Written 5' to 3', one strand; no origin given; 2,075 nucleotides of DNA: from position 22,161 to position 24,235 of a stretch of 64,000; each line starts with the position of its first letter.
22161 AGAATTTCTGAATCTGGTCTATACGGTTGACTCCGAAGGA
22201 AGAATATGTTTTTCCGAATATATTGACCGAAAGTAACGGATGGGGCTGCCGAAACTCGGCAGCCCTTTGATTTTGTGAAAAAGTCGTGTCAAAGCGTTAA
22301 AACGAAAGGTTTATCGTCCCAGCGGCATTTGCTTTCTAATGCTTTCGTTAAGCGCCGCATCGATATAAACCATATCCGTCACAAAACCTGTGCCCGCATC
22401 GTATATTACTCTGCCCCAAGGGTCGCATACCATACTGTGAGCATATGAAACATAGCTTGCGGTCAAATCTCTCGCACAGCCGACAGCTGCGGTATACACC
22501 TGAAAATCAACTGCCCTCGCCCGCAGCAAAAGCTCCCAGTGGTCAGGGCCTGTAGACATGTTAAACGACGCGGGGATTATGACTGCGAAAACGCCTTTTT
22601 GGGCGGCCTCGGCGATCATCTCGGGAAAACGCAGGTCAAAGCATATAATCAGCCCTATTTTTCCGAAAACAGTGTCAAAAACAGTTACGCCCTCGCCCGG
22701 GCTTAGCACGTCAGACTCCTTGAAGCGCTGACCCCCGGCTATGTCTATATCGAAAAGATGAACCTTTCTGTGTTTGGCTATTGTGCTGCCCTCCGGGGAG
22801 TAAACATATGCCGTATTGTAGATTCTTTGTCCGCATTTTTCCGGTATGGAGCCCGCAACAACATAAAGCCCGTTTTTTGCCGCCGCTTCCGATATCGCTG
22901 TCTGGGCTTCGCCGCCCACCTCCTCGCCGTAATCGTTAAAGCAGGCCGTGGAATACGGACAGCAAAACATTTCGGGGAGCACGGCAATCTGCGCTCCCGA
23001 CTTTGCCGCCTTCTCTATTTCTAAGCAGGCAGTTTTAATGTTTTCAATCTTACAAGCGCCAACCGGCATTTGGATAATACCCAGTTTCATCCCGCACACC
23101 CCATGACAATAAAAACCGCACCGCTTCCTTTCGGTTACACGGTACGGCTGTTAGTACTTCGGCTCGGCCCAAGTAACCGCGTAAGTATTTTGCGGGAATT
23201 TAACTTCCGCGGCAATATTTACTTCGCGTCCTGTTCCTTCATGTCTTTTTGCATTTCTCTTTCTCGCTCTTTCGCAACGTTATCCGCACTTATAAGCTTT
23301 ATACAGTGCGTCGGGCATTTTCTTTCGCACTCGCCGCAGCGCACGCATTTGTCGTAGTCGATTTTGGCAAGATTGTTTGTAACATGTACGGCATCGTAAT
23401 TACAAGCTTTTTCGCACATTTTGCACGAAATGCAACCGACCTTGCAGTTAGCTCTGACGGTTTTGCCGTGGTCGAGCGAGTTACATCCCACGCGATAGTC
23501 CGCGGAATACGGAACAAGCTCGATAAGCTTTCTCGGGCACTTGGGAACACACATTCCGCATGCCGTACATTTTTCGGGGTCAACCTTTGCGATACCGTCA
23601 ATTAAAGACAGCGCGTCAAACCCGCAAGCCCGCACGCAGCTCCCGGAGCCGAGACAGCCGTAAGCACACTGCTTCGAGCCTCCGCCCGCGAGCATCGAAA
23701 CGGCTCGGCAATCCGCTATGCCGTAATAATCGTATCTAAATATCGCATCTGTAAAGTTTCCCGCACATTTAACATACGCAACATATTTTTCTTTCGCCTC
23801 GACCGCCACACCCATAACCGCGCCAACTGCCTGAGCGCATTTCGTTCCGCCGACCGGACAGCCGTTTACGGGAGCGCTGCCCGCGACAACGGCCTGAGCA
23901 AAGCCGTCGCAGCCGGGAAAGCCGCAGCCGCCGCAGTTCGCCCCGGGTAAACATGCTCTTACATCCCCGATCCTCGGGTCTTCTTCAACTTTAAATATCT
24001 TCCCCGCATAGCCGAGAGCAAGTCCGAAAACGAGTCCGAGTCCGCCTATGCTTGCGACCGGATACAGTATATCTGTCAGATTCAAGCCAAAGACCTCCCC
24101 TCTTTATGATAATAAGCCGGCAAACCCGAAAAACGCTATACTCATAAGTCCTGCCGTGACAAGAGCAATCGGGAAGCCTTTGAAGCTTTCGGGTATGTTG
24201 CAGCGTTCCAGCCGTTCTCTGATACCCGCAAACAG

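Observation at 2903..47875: A family of modular MITE/BIME-like elements with ATTAC...GTAAT ends occupies most large intergenic gaps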

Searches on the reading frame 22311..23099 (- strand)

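Call 9: search_protein_families(library=ncbifam, proteins=[window:22311-23099:-])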
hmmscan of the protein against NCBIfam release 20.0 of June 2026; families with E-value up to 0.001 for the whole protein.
window:22311-23099:- (262 aa): 10 families
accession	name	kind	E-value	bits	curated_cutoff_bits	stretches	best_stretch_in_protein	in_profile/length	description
NF043013.1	DeGluthAmidYersProt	equivalog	2e-40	138.7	500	1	16-260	12-264/278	deaminated glutathione amidase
NF033621.1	de_GSH_amidase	exception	1e-27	97.2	355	1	9-260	5-249/260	deaminated glutathione amidase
NF040852.1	nitrile_Arch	equivalog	1.7e-22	79.8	500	1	5-205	2-194/262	nitrilase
TIGR03381.1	agmatine_aguB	equivalog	2e-22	79.8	410.25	1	5-238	2-244/279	N-carbamoylputrescine amidase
NF009803.0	PRK13287.1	equivalog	1.4e-13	50.3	406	1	22-235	37-245/333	formamidase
NF007757.0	PRK10438.1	equivalog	9.8e-13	47.9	249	1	1-239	1-224/256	amidohydrolase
NF010588.0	PRK13981.1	equivalog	2.5e-12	46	479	1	6-244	9-240/546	NAD+ synthase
TIGR04048.1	nitrile_sll0784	equivalog_domain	1.8e-09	37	502.6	1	17-159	17-165/301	Nit6803 family nitrilase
TIGR00546.1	lnt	equivalog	2.8e-09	36.7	132.9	1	23-116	186-274/395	apolipoprotein N-acyltransferase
NF009802.0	PRK13286.1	equivalog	7.3e-08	31.7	427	1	30-238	46-249/345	aliphatic amidase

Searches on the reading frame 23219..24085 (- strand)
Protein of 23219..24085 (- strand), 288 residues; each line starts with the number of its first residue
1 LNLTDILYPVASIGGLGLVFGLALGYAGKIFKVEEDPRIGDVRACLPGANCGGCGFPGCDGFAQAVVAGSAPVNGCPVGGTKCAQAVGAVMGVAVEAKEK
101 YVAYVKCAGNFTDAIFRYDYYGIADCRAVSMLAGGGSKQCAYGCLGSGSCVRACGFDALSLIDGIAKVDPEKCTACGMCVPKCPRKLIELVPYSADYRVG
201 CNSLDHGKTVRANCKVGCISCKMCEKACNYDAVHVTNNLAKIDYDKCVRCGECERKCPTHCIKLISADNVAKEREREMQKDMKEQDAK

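Call 9: search_protein_families(library=ncbifam, proteins=[window:23219-24085:-])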
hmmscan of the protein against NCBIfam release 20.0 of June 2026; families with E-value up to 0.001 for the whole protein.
window:23219-24085:- (288 aa): 57 families (the best 25 are shown)
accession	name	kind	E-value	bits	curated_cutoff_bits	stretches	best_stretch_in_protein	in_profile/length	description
NF041836.1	rnfB_Methano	equivalog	1.5e-83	280.3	445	1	1-264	1-264/265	Rnf electron transport complex subunit RnfB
NF005505.0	PRK07118.1-4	equivalog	3.4e-82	275.9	378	1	2-264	2-264/265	Fe-S cluster domain-containing protein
NF005503.0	PRK07118.1-2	equivalog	3.1e-72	243.3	252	1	8-273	4-274/292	RnfABCDGE type electron transport complex subunit B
NF005504.0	PRK07118.1-3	equivalog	3e-70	236.9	437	1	5-276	3-279/293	Fe-S cluster domain-containing protein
NF005506.0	PRK07118.1-5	equivalog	1.3e-61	208.5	388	1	6-267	5-269/279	Fe-S cluster domain-containing protein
TIGR01944.1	rnfB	subfamily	3.9e-32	111.4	68.7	3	9-99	7-96/190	RnfABCDGE type electron transport complex subunit B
NF003475.0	PRK05113.1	equivalog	3e-31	108.8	203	3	5-100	3-97/190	electron transport complex subunit RsxB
NF005415.0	PRK06991.1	equivalog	4.7e-17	62.5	281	3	42-95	11-64/284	electron transport complex subunit RsxB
NF006446.0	PRK08764.1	equivalog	6e-16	58.6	220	2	44-99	14-69/139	Rnf electron transport complex subunit RnfB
TIGR04105.1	FeFe_hydrog_B1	subfamily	3.1e-14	52.5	450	2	209-263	108-160/462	monomeric [FeFe] hydrogenase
NF043069.1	T4HPD_activ_SAM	equivalog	1e-12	48.1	425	2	144-191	53-100/299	trans-4-hydroxy-L-proline dehydratase activase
NF040770.1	hetero_SS_HdrA2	exception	2.4e-12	45.8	1100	2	217-267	578-628/777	CoB-CoM heterodisulfide reductase HdrA2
NF045874.1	Vhu_polyferre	exception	1.5e-11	43.6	600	2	217-280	129-190/381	F420-non-reducing hydrogenase associated-polyferredoxin VhuB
NF038196.1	ferrodoxin_EFR1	subfamily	1.2e-10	41.8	75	2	212-269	180-235/242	EFR1 family ferrodoxin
NF058577.1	FdxA_fam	equivalog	1.2e-10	41.4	65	2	217-260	8-51/52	4Fe-4S ferredoxin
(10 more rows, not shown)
